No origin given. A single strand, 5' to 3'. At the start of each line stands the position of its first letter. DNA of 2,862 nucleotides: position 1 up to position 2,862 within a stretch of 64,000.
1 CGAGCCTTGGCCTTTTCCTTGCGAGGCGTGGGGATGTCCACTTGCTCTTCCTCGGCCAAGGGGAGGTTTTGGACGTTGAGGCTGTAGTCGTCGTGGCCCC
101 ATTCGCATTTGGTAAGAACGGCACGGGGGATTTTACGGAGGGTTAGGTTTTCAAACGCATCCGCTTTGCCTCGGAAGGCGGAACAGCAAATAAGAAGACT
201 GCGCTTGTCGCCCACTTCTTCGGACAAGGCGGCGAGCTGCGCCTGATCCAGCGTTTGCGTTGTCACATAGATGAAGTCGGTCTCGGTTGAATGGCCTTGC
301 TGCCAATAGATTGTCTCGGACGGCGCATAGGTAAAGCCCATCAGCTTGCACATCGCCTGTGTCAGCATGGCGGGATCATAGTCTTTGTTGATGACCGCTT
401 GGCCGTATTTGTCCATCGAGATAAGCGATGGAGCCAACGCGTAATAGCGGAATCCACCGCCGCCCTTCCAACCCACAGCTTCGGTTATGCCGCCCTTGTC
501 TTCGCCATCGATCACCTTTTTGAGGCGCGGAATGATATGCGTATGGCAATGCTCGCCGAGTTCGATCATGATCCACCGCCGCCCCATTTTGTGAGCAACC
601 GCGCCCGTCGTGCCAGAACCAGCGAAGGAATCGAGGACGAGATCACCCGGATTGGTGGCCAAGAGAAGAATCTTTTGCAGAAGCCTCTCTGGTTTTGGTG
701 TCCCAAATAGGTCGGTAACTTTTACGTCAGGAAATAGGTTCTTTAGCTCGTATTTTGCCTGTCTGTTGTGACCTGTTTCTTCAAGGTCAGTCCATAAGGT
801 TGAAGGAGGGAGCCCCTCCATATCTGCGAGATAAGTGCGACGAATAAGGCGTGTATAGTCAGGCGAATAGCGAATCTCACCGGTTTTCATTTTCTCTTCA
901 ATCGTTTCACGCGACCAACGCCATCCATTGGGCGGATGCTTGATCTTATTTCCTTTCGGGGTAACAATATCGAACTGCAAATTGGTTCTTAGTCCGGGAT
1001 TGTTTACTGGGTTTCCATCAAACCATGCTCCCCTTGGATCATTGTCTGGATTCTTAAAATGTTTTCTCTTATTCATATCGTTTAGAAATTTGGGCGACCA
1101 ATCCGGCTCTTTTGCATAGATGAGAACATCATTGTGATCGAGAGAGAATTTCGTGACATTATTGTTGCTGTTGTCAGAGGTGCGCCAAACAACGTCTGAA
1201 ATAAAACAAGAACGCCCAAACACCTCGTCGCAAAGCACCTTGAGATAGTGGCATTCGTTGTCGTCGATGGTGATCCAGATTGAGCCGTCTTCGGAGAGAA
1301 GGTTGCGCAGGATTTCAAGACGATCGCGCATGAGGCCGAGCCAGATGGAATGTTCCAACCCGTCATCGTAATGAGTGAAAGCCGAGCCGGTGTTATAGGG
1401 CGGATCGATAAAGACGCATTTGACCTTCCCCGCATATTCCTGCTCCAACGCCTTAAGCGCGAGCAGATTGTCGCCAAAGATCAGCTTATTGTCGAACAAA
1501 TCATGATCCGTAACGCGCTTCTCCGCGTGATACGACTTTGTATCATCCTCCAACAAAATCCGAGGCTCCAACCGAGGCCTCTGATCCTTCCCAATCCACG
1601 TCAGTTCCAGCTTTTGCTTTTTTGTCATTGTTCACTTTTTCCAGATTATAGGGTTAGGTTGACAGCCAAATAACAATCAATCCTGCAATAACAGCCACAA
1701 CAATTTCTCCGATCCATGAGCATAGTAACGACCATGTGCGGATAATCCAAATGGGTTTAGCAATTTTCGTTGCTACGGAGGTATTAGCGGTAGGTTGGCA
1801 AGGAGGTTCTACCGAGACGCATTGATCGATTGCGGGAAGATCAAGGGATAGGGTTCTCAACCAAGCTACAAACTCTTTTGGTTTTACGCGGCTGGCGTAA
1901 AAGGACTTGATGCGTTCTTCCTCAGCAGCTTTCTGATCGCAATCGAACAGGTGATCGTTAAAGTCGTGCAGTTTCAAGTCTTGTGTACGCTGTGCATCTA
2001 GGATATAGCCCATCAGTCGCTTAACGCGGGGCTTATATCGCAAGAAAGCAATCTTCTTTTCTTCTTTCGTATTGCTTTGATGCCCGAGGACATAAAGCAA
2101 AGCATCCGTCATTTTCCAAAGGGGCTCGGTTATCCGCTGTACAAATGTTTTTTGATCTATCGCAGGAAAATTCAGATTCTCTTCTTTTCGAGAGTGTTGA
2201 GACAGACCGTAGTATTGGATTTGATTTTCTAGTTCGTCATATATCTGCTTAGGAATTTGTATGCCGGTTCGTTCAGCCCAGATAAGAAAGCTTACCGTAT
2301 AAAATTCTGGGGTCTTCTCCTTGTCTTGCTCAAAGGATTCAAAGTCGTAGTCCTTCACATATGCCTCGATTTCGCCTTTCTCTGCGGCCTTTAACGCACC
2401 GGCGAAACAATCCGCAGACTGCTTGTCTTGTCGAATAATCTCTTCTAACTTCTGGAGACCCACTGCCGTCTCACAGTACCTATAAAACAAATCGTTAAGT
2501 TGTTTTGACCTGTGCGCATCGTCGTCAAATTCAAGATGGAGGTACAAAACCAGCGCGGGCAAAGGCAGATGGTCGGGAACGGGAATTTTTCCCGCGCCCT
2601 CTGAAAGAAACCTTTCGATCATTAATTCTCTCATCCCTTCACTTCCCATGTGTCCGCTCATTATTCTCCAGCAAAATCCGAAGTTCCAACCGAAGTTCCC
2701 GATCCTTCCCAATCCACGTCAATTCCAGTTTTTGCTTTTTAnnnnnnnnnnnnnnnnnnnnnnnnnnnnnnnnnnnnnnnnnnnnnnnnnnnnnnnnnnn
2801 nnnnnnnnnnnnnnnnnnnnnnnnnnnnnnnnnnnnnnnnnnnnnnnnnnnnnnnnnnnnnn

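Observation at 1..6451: SNF2 helicase + two membrane-anchored unknowns + beta-class DNA methyltransferase in one operon: candidate unclassified defence/restriction-like module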

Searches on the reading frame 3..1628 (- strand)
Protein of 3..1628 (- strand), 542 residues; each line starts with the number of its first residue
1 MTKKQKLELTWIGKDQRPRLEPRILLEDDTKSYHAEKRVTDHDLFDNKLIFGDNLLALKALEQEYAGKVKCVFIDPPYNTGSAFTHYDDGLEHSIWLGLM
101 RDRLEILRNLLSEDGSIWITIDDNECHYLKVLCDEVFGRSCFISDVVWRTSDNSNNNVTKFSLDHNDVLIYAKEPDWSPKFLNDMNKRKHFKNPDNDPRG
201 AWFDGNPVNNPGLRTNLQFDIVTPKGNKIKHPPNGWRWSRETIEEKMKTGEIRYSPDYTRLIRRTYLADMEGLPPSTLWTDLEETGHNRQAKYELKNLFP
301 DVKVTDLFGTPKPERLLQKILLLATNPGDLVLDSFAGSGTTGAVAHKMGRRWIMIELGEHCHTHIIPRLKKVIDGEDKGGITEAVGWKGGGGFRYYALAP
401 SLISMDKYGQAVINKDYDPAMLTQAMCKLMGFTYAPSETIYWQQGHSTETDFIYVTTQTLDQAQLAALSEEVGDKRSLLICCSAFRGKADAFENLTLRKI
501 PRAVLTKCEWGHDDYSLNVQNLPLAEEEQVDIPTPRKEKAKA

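Call 9: search_protein_families(library=pfam, proteins=[window:3-1628:-], max_evalue=0.01)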
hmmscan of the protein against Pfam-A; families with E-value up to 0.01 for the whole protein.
window:3-1628:- (542 aa): 2 families
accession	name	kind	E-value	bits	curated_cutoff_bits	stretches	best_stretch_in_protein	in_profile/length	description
PF01555.25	N6_N4_Mtase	-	1.4e-46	159.6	26.7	1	69-363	1-217/221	DNA methylase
PF03602.21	Cons_hypoth95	-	0.0004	20.5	24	0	48-97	94-142/182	Conserved hypothetical protein 95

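Call 10: search_protein_families(library=padloc, proteins=[window:3-1628:-], max_evalue=0.01)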
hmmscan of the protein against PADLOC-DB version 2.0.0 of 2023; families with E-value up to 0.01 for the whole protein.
window:3-1628:- (542 aa): 63 families (the best 25 are shown)
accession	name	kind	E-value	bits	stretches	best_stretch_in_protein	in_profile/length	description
PDLC03636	MTase_III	-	2.1e-217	721.4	1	1-524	1-560/575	Type III methyltransferase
PDLC03644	MTase_III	-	7.3e-107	356.3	1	10-407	5-430/542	Type III methyltransferase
PDLC03634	MTase_III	-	6.7e-75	251.2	2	90-363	167-450/621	Type III methyltransferase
PDLC03635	MTase_III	-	8.6e-75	250.8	2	34-176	206-351/708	Type III methyltransferase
PDLC03638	MTase_III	-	2.1e-62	209.6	1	42-399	376-713/816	Type III methyltransferase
PDLC03641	MTase_III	-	2.9e-60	202.5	2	92-346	180-429/657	Type III methyltransferase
PDLC03640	MTase_III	-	1.6e-56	190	2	42-176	39-201/654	Type III methyltransferase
PDLC03637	MTase_III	-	4.6e-54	181.9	1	7-357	85-453/513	Type III methyltransferase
PDLC03354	MTase_II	-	6.3e-46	155.2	1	5-361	23-374/425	Type II methyltransferase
PDLC03642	MTase_III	-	2.5e-45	153.1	1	24-346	65-380/528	Type III methyltransferase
PDLC03300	MTase_II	-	9e-34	114.9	2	84-176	76-165/302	Type II methyltransferase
PDLC03639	MTase_III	-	2.5e-33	113.3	2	46-252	87-298/639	Type III methyltransferase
PDLC03633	MTase_III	-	5.2e-31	106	3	308-362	292-346/616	Type III methyltransferase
PDLC03643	MTase_III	-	9.6e-30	102.1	1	100-343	1-246/465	Type III methyltransferase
PDLC03646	MTase_III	-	1.9e-29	100.2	2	45-170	470-593/1057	Type III methyltransferase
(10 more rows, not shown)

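Call 12: search_protein_families(library=ncbifam, proteins=[window:3-1628:-], max_evalue=0.01)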
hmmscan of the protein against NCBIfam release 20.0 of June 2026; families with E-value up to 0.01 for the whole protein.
window:3-1628:- (542 aa): 3 families
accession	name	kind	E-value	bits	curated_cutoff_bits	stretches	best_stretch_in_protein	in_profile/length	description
NF008572.0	PRK11524.1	equivalog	1.9e-23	83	292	2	310-360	197-247/294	adenine-specific DNA-methyltransferase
NF050803.1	DnaMtaseCcrMCaul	equivalog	6.1e-22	78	830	1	307-375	185-253/350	adenine-specific DNA-methyltransferase CcrM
NF010253.0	PRK13699.1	subfamily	6.3e-09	35.8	244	1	309-373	145-209/226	DNA methyltransferase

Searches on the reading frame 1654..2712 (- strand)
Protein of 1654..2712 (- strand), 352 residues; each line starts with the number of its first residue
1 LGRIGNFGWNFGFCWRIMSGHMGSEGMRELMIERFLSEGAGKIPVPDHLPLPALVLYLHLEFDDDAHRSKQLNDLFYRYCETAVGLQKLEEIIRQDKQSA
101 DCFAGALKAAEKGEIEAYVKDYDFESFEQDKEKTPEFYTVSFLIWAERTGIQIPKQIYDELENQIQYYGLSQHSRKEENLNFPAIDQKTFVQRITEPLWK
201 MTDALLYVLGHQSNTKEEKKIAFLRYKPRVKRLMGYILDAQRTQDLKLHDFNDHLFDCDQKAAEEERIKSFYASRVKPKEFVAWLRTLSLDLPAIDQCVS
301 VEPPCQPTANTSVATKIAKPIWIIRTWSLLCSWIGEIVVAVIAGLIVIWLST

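Call 9: search_protein_families(library=pfam, proteins=[window:1654-2712:-], max_evalue=0.01)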
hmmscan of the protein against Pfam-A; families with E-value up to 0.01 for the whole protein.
window:1654-2712:- (352 aa): 0 families

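Call 10: search_protein_families(library=padloc, proteins=[window:1654-2712:-], max_evalue=0.01)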
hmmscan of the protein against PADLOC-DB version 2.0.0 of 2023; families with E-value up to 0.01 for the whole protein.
window:1654-2712:- (352 aa): 0 families

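Call 12: search_protein_families(library=ncbifam, proteins=[window:1654-2712:-], max_evalue=0.01)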
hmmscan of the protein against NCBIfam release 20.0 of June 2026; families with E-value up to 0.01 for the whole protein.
window:1654-2712:- (352 aa): 0 families

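Call 16: find_homologous_proteins(query=window:1657-2622:-)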
Query seq(322 aa) (322 aa): 29 proteins with E <= 0.001 among 2756 candidates.
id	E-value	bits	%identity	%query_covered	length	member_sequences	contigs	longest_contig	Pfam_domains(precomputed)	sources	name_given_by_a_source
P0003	1.3e-216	736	100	100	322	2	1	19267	-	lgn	-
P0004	5.1e-152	524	74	97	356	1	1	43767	-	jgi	jgi:hypothetical protein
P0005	8.8e-109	382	56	99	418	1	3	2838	PF09509.16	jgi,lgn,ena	-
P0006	2.1e-106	374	57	98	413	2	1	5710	PF09509.16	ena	-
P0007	1.4e-92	329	51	98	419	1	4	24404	PF09509.16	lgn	-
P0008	3.4e-91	324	57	84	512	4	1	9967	PF09509.16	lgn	-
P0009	5.3e-89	317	57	81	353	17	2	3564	-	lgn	-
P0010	9.6e-88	313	55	83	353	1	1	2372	-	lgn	-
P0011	1.1e-87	313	58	80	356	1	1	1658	-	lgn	-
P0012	3.4e-86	308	50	93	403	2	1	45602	PF09509.16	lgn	-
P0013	8.2e-86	306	57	81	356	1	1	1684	-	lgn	-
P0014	8.3e-86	306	54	83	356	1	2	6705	-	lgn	-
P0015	4.0e-85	304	55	82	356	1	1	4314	-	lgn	-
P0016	2.5e-84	302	54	80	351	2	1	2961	-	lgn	-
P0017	2.2e-81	292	48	98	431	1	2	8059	PF09509.16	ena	-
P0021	1.4e-71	260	47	93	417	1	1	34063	PF09509.16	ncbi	-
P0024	2.2e-33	134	63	34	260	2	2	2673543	PF09509.16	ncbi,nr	ncbi:MAG: TIGR02391 family protein [Pseudomonadota bacterium]|nr:TIGR02391 family protein [Pseudomon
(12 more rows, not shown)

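Call 18: find_encoding_contigs(protein=P0004, flank=10000, max_places=3)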
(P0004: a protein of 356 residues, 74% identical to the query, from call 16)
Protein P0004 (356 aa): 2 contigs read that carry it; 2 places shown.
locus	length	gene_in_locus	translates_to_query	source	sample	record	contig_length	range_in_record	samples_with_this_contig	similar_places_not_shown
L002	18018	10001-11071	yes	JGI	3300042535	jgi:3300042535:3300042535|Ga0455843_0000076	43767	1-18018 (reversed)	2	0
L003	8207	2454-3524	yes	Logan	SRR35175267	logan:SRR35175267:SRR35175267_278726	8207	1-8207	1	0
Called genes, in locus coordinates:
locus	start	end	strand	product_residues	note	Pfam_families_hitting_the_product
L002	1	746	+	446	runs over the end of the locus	PF04052:TolB_N, PF26550:Tricorn_2nd, PF26549:Tricorn_N, PF07676:PD40, PF26550:Tricorn_2nd (weak)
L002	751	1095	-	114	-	PF07372:DUF1491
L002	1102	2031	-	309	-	PF00535:Glycos_transf_2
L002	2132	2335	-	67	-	PF01165:Ribosomal_S21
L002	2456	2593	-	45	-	-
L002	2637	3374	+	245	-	PF00005:ABC_tran, PF13304:AAA_21 (weak)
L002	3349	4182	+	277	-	PF01061:ABC2_membrane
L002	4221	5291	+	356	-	PF00724:Oxidored_FMN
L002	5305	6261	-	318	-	PF02654:CobS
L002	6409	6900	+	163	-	PF00072:Response_reg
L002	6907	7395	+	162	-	-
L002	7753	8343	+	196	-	PF13356:Arm-DNA-bind_3, PF22022:Phage_int_M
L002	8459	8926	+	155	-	PF00589:Phage_integrase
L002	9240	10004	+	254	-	-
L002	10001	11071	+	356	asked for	-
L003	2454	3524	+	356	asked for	-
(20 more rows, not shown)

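Call 19: find_encoding_contigs(protein=P0012, flank=10000, max_places=3)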
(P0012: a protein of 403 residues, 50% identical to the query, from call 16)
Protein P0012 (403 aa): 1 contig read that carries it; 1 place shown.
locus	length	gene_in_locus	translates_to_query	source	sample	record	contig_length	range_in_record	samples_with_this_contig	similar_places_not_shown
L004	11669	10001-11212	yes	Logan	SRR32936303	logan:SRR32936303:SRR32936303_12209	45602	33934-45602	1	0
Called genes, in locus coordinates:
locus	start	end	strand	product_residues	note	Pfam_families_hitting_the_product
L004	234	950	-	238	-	PF00072:Response_reg, PF00486:Trans_reg_C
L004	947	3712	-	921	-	PF02702:KdpD, PF00582:Usp (faint), PF13493:DUF4118, PF13492:GAF_3, PF00512:HisKA, PF02518:HATPase_c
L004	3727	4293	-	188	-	PF02669:KdpC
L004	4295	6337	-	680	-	PF00122:E1-E2_ATPase, PF00702:Hydrolase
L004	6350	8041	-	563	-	PF03814:KdpA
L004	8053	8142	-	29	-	PF09604:Potass_KdpF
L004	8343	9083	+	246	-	PF13609:Porin_4 (weak), PF09694:Gcw_chp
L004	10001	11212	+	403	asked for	PF09509:Hypoth_Ymh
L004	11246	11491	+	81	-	-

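Call 20: find_encoding_contigs(protein=P0021, flank=10000, max_places=3)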
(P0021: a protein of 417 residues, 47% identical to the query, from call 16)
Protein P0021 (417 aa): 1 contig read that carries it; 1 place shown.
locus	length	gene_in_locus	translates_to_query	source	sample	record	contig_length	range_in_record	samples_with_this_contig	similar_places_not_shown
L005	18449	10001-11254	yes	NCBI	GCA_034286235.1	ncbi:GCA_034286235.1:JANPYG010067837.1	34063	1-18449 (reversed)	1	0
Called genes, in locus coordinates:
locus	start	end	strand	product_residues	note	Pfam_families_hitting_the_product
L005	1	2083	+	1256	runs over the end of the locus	-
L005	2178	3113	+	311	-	PF13419:HAD_2 (faint), PF00702:Hydrolase, PF13344:Hydrolase_6, PF13242:Hydrolase_like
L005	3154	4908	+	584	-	PF00664:ABC_membrane, PF00005:ABC_tran, PF02463:SMC_N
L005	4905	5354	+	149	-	PF02643:DUF192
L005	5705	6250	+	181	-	PF07638:Sigma70_ECF (faint), PF04542:Sigma70_r2, PF08281:Sigma70_r4_2, PF04545:Sigma70_r4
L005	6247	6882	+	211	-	PF06532:NrsF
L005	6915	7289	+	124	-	PF04800:NDUS4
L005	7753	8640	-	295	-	PF00581:Rhodanese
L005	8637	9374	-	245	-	PF01411:tRNA-synt_2c, PF07973:tRNA_SAD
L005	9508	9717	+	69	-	-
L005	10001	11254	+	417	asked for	PF09509:Hypoth_Ymh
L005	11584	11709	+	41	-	-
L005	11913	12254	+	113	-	PF04026:SpoVG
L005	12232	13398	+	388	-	-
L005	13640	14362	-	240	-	-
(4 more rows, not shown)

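Call 22: find_encoding_contigs(protein=P0007, flank=10000, max_places=4)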
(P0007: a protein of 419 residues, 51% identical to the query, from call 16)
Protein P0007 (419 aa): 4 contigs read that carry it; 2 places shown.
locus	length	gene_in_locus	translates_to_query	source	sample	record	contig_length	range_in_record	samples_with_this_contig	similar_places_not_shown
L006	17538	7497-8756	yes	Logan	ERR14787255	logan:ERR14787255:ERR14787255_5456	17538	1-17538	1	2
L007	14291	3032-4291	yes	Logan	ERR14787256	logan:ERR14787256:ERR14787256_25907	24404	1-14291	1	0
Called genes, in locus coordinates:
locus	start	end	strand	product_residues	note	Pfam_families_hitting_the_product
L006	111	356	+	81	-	PF02604:PhdYeFM_antitox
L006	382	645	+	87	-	PF05016:ParE_toxin (weak)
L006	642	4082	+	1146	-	PF02811:PHP, PF07733:DNA_pol3_alpha, PF17657:DNA_pol3_finger, PF14579:HHH_6, PF01336:tRNA_anti-codon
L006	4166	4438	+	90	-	-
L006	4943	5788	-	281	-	PF18426:Tli4_C (weak)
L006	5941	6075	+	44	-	-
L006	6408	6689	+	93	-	PF05015:HigB-like_toxin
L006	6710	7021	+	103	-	PF01381:HTH_3, PF13560:HTH_31 (faint)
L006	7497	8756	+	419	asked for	PF09509:Hypoth_Ymh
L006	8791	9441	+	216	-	-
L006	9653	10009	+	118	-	PF04026:SpoVG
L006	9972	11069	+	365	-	-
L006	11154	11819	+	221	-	-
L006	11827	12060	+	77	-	-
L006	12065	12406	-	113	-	-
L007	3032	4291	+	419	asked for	PF09509:Hypoth_Ymh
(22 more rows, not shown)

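Call 23: find_encoding_contigs(protein=P0024, flank=10000, max_places=3)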
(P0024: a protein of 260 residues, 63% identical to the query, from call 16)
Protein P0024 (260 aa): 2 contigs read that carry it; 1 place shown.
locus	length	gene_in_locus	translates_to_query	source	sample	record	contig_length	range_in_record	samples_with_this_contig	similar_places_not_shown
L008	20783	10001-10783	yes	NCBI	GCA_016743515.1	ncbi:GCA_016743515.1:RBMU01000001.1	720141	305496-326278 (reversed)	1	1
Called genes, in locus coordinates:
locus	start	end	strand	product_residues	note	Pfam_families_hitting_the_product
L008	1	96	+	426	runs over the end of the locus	PF01029:NusB, PF08241:Methyltransf_11 (faint), PF22458:RsmF-B_ferredox (weak), PF01189:Methyltr_RsmB-F, PF01728:FtsJ, PF13847:Methyltransf_31, PF09445:Methyltransf_15, PF13649:Methyltransf_25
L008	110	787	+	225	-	PF00834:Ribul_P_3_epim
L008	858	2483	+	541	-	PF16889:Hepar_II_III_N, PF07940:Hepar_II_III_C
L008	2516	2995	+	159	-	-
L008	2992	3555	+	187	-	-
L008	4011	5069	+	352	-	PF02628:COX15-CtaA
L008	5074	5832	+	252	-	PF03588:Leu_Phe_trans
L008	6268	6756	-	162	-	PF02470:MlaD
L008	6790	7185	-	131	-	PF05071:NDUFA12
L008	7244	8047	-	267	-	PF01177:Asp_Glu_race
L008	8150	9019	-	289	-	-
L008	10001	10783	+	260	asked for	PF09509:Hypoth_Ymh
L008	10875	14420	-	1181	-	PF00580:UvrD-helicase, PF13245:AAA_19 (weak), PF13361:UvrD_C, PF13538:UvrD_C_2 (faint), PF12705:PDDEXK_1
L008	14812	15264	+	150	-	PF00072:Response_reg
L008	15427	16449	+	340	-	-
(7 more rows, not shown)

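Call 58: predict_structure(alignment_id=A1)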
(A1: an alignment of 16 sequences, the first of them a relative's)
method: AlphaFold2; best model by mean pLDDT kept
length: 322 residues; sequences in the alignment: 16
mean_pLDDT: 78.9   pTM: 0.66
mean pLDDT of the five models: 78.9, 75.4, 75.4, 73.3, 73.0
residues with pLDDT >= 90: 115; 70-90: 131; 50-70: 40; < 50: 36
segments of 3 or more residues with pLDDT < 50: 1-9, 100-102, 272-292
pLDDT, mean of each block of 10 residues (from residue 1): 40 76 91 83 87 88 93 94 82 55 67 92 87 82 81 91 94 94 92 86 92 93 81 86 96 89 73 36 42 52 68 68 58
secondary structure, 60 per line:
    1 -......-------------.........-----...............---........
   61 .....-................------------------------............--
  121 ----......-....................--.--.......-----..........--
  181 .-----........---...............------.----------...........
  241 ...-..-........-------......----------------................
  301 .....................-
elements in order: H2-7 H21-29 H35-49 H53-65 H67-82 H107-118 H125-130 H132-151 H157-163 H171-178 H187-194 H198-212 H230-243 H248-255 H263-268 H285-321

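Call 79: search_protein_families(library=phrogs, proteins=[window:1654-2622:-], max_evalue=0.01)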
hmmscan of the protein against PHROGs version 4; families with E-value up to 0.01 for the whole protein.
window:1654-2622:- (322 aa): 0 families

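Call 98: find_related_loci(query=A1, collection=viral_contigs, flank=6000)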
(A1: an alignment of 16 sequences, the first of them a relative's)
Query A1 (322 aa) in viral_contigs; peptide patterns used: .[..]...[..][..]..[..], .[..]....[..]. (x = any residue, [..] = any of these).
139 stretches matched a pattern, but none encodes a relative of the query by tblastn (E <= 1e-3).
